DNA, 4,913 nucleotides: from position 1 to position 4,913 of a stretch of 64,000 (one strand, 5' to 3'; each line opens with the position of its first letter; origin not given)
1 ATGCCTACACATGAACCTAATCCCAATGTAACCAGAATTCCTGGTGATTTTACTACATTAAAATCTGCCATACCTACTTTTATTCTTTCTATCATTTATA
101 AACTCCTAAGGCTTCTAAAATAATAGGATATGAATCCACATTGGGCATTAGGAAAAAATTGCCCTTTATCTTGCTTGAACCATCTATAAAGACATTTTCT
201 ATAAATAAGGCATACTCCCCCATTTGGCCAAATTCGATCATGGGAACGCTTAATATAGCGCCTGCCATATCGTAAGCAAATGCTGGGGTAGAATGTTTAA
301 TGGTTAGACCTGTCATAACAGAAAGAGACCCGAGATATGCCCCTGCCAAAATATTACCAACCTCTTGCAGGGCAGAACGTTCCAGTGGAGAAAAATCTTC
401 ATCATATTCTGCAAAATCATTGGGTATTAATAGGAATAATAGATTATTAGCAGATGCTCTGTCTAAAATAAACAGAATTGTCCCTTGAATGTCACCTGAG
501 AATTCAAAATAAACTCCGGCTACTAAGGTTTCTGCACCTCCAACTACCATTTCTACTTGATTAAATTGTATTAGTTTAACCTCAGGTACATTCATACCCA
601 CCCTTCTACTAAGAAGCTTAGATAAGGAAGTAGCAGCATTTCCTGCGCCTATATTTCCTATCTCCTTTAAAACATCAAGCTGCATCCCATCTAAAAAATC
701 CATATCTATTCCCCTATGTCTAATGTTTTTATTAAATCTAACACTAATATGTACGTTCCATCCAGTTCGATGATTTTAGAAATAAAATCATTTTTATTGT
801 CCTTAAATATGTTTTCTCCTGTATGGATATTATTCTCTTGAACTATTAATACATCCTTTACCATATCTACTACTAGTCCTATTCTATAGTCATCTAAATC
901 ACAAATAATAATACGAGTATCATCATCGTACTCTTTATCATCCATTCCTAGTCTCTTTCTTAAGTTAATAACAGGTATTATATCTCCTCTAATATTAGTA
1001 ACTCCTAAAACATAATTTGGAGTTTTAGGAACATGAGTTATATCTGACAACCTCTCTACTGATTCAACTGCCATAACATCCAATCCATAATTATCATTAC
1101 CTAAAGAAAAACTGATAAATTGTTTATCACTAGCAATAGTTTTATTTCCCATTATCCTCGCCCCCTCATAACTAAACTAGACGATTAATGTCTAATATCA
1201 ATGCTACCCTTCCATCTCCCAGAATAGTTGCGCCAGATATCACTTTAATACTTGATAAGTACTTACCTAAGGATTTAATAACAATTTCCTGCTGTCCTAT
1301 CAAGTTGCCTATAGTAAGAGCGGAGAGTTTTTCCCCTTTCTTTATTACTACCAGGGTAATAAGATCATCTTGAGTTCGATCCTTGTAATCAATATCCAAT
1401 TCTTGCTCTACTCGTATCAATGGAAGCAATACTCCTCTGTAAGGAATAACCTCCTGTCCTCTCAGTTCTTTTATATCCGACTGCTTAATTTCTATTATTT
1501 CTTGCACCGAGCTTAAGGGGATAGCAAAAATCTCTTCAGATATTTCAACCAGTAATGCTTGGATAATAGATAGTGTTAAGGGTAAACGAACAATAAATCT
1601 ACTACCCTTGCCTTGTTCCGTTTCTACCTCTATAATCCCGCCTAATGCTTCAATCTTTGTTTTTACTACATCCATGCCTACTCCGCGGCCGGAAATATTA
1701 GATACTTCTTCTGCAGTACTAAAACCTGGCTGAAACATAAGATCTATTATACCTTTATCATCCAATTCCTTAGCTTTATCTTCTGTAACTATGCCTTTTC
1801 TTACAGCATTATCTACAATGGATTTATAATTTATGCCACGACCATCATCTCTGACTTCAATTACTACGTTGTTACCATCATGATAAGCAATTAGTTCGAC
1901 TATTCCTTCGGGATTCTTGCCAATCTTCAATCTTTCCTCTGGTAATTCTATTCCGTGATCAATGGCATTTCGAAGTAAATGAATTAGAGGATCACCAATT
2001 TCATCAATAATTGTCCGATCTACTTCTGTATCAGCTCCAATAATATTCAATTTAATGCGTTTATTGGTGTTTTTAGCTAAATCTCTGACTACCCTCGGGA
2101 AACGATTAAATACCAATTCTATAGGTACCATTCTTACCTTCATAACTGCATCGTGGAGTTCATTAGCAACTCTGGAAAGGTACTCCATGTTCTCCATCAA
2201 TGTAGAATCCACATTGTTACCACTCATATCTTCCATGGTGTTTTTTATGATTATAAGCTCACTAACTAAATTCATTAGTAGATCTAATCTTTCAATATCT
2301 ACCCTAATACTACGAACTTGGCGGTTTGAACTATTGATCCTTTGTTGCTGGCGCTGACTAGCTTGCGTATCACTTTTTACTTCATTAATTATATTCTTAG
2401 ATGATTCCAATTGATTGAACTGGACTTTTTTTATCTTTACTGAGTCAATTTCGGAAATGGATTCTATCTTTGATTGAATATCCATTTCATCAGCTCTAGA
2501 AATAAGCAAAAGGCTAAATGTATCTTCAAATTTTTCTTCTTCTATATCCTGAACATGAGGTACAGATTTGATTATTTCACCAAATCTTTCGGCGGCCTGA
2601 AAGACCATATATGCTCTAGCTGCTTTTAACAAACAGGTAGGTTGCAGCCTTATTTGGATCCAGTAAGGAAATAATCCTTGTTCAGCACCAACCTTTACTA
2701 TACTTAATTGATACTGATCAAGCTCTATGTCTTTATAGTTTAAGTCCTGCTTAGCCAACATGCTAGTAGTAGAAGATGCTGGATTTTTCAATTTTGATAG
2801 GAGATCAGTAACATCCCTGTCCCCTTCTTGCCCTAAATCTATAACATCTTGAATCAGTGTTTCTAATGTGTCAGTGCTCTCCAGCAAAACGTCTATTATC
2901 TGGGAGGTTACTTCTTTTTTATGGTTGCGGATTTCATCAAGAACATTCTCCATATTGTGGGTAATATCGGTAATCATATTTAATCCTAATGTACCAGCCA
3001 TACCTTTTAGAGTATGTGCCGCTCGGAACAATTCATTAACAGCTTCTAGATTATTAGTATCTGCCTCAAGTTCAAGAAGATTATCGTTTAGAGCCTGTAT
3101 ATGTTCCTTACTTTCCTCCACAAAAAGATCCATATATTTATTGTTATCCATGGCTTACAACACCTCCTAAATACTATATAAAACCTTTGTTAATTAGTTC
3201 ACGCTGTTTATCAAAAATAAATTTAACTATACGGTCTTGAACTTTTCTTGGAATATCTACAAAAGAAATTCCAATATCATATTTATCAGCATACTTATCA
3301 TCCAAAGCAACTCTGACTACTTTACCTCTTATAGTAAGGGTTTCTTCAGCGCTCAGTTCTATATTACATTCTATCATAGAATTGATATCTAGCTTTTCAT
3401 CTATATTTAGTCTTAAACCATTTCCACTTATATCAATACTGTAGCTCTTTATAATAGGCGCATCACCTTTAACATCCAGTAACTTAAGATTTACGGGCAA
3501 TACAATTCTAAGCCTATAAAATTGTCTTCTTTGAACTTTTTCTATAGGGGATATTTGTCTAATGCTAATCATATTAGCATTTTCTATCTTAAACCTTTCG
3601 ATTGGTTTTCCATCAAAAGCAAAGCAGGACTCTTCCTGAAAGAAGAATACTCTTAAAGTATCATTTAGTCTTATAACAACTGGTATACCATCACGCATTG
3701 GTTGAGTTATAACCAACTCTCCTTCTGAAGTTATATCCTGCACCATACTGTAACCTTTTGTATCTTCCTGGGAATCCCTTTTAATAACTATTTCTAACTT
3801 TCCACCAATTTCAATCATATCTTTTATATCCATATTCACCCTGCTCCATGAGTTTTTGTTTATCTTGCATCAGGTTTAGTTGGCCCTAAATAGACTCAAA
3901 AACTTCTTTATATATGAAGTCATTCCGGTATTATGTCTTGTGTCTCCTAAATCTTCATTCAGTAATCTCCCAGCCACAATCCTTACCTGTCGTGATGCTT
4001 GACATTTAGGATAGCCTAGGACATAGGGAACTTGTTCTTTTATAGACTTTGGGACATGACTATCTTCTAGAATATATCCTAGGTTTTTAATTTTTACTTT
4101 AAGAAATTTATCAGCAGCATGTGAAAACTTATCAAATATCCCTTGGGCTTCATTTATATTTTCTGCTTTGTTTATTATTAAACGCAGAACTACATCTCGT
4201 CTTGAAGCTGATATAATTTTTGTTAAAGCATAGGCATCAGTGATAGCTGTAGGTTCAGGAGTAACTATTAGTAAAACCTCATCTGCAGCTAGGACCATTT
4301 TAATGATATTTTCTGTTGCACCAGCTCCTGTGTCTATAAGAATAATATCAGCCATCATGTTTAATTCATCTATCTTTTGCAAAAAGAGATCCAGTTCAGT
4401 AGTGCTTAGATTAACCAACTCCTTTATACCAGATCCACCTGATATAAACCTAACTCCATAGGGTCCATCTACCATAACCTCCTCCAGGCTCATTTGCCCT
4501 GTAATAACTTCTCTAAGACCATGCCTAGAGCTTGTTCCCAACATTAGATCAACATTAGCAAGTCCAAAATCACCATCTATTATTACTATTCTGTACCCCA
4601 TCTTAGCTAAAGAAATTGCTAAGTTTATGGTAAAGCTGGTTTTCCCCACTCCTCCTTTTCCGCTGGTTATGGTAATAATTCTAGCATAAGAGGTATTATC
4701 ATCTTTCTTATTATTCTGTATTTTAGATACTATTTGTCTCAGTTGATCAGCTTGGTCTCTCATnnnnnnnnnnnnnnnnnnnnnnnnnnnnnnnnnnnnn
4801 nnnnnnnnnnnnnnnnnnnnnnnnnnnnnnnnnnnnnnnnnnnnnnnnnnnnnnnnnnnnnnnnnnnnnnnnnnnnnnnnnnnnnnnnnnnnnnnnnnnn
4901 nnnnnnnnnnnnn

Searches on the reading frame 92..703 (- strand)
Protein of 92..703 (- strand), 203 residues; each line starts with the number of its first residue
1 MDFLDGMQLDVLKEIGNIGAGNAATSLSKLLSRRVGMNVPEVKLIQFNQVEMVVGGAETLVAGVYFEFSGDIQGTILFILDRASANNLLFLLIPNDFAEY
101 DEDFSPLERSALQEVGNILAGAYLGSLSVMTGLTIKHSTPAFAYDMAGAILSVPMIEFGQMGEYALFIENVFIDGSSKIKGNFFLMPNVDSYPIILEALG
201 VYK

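Call 58: search_protein_families(library=pfam, proteins=[window:92-703:-], max_evalue=1e-8)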
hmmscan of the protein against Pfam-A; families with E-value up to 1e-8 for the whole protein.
window:92-703:- (203 aa): 2 families
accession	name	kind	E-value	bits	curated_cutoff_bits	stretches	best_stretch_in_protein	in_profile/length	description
PF04509.17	CheC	-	5.4e-25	87.5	22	2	7-43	1-37/38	CheC-like family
PF13690.11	CheX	-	4.5e-09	36.7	27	0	66-147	5-77/94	Chemotaxis phosphatase CheX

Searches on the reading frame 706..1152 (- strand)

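Call 58: search_protein_families(library=pfam, proteins=[window:706-1152:-], max_evalue=1e-8)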
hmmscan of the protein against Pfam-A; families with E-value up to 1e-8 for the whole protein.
window:706-1152:- (148 aa): 1 family
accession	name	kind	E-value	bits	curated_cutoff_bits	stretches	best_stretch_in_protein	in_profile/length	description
PF01584.24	CheW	-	7.8e-36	123.2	23.5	1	11-144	1-134/138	CheW-like domain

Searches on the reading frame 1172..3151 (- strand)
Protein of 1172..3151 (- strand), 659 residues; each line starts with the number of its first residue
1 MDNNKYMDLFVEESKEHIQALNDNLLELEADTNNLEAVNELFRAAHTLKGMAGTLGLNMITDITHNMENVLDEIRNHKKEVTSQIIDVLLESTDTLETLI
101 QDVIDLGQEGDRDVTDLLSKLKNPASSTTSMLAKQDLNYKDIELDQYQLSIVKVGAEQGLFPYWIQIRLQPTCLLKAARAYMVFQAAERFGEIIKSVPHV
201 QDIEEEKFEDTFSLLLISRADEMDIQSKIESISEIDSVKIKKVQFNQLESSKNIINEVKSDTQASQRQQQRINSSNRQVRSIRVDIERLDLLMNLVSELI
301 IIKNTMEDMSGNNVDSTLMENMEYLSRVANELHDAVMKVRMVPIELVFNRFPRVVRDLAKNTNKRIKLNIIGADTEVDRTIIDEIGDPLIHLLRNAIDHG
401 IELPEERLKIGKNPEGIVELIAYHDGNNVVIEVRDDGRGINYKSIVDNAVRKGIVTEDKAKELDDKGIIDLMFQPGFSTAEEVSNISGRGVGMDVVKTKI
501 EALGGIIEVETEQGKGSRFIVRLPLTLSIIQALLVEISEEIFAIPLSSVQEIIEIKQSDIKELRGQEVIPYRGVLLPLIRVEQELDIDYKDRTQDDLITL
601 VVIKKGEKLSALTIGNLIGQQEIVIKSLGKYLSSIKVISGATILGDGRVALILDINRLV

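Call 58: search_protein_families(library=pfam, proteins=[window:1172-3151:-], max_evalue=1e-8)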
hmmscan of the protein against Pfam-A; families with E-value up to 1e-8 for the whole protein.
window:1172-3151:- (659 aa): 5 families
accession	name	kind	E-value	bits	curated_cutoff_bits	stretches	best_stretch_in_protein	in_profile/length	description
PF07194.16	P2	-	3.2e-28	98.1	23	1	163-241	2-80/81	P2 response regulator binding domain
PF01584.24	CheW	-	6.5e-26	91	23.5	1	531-658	1-133/138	CheW-like domain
PF01627.28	Hpt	-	7e-19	68.3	24.6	1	6-97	2-82/84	Hpt domain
PF02518.31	HATPase_c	-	1.2e-16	61.6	26.4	1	388-526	5-110/111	Histidine kinase-, DNA gyrase B-, and HSP90-like ATPase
PF02895.20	H-kinase_dim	-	1.4e-13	51.5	23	1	280-339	2-68/68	Signal transducing histidine kinase, homodimeric domain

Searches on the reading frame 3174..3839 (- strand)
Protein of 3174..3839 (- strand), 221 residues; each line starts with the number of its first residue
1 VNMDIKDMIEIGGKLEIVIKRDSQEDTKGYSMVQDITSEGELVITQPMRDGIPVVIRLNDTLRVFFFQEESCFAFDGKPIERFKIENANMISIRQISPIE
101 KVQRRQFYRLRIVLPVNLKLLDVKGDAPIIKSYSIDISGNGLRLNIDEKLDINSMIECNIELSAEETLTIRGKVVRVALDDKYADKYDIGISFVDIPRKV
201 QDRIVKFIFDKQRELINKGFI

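Call 58: search_protein_families(library=pfam, proteins=[window:3174-3839:-], max_evalue=1e-8)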
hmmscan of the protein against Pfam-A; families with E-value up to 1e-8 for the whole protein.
window:3174-3839:- (221 aa): 2 families
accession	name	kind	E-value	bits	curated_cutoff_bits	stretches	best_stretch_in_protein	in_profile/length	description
PF07238.19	PilZ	-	5.8e-15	55.9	22.5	1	103-209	1-101/102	PilZ domain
PF12945.12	PilZNR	-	2.9e-12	47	23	1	10-93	1-82/85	Flagellar protein YcgR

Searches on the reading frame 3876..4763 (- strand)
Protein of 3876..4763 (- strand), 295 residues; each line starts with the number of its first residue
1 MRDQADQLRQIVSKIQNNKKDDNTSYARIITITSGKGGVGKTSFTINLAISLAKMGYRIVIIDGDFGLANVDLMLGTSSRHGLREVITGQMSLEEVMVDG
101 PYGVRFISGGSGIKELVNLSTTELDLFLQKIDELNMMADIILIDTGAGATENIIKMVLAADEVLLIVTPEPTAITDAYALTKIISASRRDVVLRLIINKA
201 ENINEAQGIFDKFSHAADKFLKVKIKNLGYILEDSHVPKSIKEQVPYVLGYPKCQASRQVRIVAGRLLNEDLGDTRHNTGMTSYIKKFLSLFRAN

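Call 58: search_protein_families(library=pfam, proteins=[window:3876-4763:-], max_evalue=1e-8)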
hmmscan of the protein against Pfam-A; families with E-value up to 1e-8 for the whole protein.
window:3876-4763:- (295 aa): 3 families
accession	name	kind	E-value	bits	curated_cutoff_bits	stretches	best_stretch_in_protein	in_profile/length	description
PF10609.15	ParA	-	2e-17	63.9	27.1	1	28-266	4-244/246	NUBPL iron-transfer P-loop NTPase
PF13614.12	AAA_31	-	4.9e-16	59.6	27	1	28-189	2-169/177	AAA domain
PF01656.29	CbiA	-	8.9e-16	58.4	25.4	1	30-245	1-123/125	CobQ/CobB/MinD/ParA nucleotide binding domain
